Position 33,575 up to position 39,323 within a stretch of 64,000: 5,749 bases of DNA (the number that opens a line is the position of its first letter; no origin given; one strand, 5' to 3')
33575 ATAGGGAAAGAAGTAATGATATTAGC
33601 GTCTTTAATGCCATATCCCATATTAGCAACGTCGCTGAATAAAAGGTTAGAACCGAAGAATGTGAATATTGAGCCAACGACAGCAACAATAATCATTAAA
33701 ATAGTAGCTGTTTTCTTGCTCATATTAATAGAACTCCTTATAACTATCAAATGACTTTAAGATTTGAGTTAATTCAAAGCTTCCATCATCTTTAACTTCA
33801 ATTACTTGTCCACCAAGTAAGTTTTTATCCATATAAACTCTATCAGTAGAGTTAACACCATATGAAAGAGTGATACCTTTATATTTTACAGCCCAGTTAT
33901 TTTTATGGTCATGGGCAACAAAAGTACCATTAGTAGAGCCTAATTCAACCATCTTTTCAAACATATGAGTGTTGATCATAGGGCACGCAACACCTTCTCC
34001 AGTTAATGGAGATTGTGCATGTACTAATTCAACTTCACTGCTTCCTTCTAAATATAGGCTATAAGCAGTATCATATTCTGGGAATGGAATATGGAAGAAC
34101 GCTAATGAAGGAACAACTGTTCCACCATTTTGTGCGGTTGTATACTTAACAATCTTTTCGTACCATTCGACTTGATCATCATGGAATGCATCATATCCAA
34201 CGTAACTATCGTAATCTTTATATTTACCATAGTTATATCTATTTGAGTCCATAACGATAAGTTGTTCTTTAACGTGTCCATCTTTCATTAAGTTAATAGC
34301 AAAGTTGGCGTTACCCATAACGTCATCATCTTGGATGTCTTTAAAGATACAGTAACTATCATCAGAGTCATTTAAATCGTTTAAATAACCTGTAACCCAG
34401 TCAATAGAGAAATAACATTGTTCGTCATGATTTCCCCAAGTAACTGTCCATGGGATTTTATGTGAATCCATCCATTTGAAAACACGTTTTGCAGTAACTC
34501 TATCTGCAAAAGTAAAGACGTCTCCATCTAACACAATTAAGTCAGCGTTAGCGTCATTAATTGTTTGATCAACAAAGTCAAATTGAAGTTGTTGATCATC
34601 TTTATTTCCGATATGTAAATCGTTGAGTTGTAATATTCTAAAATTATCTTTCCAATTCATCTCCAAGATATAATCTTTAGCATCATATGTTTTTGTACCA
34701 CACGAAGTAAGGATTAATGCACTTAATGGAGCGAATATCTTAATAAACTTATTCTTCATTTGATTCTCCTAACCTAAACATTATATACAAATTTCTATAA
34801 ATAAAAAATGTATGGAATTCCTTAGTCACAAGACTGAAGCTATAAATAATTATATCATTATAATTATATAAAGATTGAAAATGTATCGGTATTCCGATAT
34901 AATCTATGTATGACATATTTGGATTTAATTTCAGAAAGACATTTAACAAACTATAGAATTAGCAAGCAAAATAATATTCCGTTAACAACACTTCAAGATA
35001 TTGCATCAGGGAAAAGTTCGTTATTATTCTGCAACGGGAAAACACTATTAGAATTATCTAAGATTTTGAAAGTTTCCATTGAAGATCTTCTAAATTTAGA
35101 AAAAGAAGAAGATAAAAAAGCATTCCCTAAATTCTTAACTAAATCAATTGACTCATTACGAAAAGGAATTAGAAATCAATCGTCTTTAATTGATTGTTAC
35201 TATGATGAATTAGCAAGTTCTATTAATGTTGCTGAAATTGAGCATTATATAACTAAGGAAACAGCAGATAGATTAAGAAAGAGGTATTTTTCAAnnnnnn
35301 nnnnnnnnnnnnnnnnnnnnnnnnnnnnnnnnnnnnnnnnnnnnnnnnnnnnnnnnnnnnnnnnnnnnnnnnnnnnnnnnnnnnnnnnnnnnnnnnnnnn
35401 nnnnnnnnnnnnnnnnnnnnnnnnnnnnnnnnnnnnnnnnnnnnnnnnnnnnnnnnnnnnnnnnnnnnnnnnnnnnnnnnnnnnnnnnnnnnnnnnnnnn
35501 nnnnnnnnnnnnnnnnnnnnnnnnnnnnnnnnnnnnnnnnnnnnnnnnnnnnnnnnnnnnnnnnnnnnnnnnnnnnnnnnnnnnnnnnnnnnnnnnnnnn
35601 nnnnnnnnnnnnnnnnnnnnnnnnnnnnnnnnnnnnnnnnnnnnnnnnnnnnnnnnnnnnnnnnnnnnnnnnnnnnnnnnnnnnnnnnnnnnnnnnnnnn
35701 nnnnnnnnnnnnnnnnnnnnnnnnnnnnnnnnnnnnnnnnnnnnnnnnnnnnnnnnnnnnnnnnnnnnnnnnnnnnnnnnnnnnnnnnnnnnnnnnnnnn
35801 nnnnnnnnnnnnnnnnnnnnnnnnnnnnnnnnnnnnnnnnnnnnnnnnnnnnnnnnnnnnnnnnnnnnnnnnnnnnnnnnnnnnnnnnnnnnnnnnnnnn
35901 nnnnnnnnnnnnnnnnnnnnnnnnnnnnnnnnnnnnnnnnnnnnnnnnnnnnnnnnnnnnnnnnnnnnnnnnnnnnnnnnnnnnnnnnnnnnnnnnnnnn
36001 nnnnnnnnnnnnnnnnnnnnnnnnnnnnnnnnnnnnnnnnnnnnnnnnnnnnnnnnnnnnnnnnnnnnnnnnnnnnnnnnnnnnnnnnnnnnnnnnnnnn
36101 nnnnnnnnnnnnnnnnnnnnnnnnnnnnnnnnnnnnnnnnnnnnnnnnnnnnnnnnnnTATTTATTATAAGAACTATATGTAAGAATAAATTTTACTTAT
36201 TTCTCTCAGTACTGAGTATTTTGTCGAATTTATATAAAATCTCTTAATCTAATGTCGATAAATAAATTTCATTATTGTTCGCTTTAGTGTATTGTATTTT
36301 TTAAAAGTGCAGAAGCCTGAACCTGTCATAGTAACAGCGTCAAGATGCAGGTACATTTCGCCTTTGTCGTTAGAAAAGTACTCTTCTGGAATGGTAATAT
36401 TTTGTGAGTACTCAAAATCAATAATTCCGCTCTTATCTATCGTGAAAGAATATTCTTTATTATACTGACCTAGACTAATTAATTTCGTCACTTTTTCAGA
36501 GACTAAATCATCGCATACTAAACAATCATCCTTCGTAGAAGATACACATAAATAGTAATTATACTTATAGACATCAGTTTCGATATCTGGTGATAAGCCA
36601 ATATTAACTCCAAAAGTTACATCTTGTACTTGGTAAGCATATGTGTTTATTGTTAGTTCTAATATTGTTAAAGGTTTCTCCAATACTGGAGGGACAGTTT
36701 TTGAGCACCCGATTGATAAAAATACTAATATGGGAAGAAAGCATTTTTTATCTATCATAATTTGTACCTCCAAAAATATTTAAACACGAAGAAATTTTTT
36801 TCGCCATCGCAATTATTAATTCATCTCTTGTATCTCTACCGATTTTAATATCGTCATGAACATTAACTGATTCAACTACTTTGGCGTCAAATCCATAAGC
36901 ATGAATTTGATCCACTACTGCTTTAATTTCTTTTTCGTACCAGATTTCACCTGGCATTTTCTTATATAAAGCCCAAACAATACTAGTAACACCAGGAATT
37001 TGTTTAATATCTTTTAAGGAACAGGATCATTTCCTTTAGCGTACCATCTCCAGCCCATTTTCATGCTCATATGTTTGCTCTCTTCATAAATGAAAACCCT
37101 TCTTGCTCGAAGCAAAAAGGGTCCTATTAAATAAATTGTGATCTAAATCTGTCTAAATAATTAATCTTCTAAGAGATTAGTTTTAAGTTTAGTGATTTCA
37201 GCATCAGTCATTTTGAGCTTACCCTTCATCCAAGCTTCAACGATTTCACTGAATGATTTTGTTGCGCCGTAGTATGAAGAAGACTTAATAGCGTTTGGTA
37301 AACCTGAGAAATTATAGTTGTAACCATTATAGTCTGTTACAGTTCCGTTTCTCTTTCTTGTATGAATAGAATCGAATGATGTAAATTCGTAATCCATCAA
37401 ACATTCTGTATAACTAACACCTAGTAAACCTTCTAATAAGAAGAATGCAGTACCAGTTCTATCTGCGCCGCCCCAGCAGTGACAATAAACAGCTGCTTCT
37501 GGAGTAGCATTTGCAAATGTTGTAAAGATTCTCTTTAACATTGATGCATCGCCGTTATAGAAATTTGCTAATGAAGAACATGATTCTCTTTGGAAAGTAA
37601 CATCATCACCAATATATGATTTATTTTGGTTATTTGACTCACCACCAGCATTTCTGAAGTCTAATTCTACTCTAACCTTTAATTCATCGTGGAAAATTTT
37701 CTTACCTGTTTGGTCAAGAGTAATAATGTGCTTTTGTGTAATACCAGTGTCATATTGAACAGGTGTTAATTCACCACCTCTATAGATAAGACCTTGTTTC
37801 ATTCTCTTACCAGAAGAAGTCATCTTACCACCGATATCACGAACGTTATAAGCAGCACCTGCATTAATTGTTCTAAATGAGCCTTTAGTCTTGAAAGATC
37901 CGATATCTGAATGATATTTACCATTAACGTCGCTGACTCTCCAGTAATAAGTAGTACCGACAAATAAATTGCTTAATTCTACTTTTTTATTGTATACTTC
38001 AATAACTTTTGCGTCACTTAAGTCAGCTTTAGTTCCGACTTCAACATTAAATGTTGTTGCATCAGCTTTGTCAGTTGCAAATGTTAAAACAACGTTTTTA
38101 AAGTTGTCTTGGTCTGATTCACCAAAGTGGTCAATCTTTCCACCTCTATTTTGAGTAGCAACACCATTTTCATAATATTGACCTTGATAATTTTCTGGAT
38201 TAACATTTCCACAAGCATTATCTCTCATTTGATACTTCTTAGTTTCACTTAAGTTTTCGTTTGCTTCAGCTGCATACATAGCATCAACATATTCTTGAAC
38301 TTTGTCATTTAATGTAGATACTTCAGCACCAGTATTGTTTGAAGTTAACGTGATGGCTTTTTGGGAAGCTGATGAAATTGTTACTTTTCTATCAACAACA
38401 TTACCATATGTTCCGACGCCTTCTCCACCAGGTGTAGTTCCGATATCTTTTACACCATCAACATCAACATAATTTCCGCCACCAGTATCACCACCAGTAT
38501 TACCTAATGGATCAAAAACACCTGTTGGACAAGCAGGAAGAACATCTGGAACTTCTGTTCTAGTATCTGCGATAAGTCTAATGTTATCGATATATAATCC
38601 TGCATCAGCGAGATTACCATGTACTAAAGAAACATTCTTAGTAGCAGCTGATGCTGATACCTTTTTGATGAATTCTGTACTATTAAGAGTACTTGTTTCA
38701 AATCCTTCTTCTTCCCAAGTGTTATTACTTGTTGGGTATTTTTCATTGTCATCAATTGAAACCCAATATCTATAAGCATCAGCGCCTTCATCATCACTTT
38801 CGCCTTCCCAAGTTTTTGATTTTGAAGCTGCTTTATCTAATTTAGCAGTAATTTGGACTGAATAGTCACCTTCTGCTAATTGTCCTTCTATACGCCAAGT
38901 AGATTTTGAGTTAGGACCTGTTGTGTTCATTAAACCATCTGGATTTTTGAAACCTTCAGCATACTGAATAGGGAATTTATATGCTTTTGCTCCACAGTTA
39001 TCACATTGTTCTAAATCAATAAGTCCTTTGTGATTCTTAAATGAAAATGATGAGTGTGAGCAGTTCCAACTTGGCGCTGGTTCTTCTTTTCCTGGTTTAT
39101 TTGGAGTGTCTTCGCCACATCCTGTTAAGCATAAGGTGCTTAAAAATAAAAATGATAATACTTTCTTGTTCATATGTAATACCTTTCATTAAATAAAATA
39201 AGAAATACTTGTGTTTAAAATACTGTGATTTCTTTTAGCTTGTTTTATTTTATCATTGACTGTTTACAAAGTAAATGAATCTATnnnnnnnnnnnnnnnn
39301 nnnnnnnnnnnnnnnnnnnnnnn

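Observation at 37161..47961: Tandem array of four surface lipoproteins carrying a PTP-fold (CX5R, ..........) phosphatase domain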

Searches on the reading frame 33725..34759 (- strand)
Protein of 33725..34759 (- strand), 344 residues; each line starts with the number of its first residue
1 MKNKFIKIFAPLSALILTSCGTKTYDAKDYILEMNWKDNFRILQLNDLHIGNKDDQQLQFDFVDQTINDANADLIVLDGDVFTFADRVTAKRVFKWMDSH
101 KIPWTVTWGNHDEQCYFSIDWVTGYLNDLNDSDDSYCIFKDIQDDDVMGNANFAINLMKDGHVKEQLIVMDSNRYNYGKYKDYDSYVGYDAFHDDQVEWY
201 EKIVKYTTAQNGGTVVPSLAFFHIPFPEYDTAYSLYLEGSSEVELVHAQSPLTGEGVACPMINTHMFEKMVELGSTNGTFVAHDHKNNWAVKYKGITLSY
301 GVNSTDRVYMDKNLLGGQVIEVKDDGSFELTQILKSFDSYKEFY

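Call 3: search_protein_families(library=pfam, proteins=[window:33725-34759:-], max_evalue=0.01)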
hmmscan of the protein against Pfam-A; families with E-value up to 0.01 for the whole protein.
window:33725-34759:- (344 aa): 1 family
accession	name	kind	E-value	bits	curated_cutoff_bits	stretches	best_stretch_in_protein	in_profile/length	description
PF00149.33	Metallophos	-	3.8e-07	31.2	21.5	1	40-227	1-159/191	Calcineurin-like phosphoesterase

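Call 65: search_solved_structures(query=window:33725-34759:-, max_evalue=0.01)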
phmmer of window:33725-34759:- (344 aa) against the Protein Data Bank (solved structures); distinct sequences matched with E-value up to 0.01: 0.

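Call 66: search_protein_families(library=ncbifam, proteins=[window:33725-34759:-], max_evalue=0.001)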
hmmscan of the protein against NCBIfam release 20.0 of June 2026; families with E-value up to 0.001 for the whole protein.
window:33725-34759:- (344 aa): 4 families
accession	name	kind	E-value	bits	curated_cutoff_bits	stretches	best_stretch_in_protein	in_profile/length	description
TIGR00619.1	sbcd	subfamily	1.9e-05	24.6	77.65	1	41-118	2-92/252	exonuclease subunit SbcD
NF050112.1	PhdiestSpdARhizob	equivalog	2.4e-05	24.1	400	1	66-117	34-85/264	2', 3'cyclic nucleotide phosphodiesterase SpdA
NF033458.1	lipid_A_LpxG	equivalog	4.7e-05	22.9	350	1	39-125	44-131/321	UDP-2,3-diacylglucosamine diphosphatase LpxG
NF008460.0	PRK11340.1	equivalog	0.0002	20.9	188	1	38-114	48-125/271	phosphodiesterase YaeI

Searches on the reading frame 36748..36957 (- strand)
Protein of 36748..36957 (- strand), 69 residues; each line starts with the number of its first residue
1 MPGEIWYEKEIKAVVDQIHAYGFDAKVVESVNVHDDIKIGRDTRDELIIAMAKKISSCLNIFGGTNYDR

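Call 42: search_protein_families(library=pfam, proteins=[window:36748-36957:-], max_evalue=0.1)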
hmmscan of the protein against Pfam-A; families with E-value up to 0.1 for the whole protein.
window:36748-36957:- (69 aa): 1 family
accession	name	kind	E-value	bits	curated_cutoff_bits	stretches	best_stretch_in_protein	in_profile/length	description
PF03786.19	UxuA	-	2.2e-12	46.9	23.7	1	2-55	38-91/352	D-mannonate dehydratase (UxuA)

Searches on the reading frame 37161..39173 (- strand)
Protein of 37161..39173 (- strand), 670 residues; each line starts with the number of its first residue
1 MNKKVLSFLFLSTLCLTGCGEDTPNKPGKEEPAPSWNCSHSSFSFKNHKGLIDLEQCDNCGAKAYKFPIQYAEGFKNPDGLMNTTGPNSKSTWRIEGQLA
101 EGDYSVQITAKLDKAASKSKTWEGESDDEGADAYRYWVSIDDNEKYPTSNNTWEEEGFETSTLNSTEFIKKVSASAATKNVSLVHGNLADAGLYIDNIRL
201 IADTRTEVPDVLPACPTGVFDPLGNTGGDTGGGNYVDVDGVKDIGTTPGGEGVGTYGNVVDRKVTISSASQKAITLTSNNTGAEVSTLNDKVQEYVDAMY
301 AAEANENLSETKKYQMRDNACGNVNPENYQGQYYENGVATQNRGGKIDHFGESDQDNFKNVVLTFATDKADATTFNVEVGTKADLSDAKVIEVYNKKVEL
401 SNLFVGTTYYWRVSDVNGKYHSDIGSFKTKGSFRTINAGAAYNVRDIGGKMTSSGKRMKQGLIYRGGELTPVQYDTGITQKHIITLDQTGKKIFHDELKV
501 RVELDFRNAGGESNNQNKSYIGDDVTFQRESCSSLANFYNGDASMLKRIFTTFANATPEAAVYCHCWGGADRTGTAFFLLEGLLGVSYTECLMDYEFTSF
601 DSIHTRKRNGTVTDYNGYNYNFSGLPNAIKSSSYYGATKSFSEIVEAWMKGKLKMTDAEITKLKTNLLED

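Call 3: search_protein_families(library=pfam, proteins=[window:37161-39173:-], max_evalue=0.01)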
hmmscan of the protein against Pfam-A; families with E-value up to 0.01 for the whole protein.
window:37161-39173:- (670 aa): 2 families
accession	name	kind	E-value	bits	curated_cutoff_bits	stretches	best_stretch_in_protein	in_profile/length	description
PF13350.11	Y_phosphatase3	-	1.2e-20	74.9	22.2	1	440-669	5-240/240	Tyrosine phosphatase family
PF16656.11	Pur_ac_phosph_N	-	3.6e-05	24.7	30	1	377-429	42-93/93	Purple acid Phosphatase, N-terminal domain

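Call 4: search_protein_families(library=ncbifam, proteins=[window:37161-39173:-], max_evalue=0.01)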
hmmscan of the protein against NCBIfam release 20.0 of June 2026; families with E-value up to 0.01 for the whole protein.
window:37161-39173:- (670 aa): 0 families

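Call 73: list_cluster_members(proteins=[window:37161-39173:-, window:40713-43427:-, window:45286-47961:-, window:48094-49110:-, window:49368-51773:-, window:33725-34759:-])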
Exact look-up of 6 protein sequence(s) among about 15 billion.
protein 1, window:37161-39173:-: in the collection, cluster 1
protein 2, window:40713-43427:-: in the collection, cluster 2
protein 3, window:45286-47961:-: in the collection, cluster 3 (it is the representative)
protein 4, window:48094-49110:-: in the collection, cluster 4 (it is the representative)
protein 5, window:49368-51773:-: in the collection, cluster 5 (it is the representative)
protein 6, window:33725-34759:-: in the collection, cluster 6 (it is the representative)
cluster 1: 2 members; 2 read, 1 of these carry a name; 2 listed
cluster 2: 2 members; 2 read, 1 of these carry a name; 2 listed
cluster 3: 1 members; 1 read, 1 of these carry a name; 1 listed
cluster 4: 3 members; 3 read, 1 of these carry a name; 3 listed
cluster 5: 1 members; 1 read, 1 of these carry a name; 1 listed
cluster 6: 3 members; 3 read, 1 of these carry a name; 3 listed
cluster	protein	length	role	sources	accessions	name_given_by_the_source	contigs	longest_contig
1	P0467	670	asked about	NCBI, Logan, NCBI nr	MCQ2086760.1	MAG: tyrosine-protein phosphatase [Bacilli bacterium] | tyrosine-protein phosphatase [Bacilli bacterium]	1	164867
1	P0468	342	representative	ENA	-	-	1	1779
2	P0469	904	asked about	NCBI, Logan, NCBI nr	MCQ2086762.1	MAG: tyrosine-protein phosphatase [Bacilli bacterium] | tyrosine-protein phosphatase [Bacilli bacterium]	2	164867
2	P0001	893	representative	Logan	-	-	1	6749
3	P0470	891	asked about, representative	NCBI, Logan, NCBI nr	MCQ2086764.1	MAG: tyrosine-protein phosphatase [Bacilli bacterium] | tyrosine-protein phosphatase [Bacilli bacterium]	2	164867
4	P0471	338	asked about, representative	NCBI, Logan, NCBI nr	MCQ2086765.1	MAG: hypothetical protein MJZ37_01630 [Bacilli bacterium] | hypothetical protein [Bacilli bacterium]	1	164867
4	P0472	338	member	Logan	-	-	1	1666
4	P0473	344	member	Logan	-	-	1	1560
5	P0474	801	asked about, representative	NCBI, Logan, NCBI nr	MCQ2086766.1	MAG: hypothetical protein MJZ37_01635 [Bacilli bacterium] | hypothetical protein [Bacilli bacterium]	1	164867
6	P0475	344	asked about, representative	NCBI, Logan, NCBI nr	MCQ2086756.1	MAG: metallophosphoesterase [Bacilli bacterium] | metallophosphoesterase [Bacilli bacterium]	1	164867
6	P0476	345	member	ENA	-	-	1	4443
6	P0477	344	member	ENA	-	-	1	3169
